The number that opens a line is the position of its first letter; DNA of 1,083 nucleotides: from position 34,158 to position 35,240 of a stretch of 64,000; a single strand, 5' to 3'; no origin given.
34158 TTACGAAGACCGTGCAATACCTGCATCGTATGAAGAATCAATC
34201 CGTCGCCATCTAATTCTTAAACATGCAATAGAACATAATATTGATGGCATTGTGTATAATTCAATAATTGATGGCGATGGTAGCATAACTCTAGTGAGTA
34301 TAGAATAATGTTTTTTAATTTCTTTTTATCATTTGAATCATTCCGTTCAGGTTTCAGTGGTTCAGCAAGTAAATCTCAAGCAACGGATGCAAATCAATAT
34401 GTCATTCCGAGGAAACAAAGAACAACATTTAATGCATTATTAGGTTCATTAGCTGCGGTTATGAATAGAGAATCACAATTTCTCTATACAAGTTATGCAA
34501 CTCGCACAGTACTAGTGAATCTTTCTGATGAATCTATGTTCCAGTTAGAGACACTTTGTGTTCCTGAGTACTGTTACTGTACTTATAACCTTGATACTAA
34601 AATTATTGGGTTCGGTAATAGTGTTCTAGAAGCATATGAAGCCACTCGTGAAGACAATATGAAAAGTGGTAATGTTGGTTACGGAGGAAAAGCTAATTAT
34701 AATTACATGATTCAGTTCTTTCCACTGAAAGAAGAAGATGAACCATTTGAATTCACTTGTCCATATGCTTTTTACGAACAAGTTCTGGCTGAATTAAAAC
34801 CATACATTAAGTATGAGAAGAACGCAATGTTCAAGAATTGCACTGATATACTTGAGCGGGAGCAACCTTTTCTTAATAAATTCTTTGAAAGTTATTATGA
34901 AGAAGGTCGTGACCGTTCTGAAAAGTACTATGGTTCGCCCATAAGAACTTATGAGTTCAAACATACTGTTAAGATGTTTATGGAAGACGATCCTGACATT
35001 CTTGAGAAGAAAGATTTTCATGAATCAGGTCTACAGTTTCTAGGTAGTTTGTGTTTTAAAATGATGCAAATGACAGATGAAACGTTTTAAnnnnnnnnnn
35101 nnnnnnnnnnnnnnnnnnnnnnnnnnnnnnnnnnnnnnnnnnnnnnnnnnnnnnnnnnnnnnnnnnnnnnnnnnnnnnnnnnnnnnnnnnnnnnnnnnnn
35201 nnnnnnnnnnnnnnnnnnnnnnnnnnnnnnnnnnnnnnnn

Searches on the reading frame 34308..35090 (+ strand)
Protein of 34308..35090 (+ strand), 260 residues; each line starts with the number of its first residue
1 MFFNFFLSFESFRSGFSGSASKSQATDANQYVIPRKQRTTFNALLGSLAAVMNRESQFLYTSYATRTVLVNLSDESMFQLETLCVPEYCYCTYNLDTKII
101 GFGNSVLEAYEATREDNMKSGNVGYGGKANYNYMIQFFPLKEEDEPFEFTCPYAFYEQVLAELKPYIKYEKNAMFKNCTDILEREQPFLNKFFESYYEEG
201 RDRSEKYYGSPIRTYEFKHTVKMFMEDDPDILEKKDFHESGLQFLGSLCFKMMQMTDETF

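Call 79: search_protein_families(library=pfam, proteins=[window:34308-35090:+], max_evalue=0.01)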
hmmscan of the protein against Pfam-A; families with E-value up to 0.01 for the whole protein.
window:34308-35090:+ (260 aa): 0 families

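Call 80: search_protein_families(library=phrogs, proteins=[window:34308-35090:+], max_evalue=0.00001)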
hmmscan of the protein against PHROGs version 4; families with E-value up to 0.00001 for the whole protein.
window:34308-35090:+ (260 aa): 1 family
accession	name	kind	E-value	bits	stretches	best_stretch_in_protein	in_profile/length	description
phrog_15199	-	unknown function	2.6e-117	392.2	1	1-260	1-263/263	-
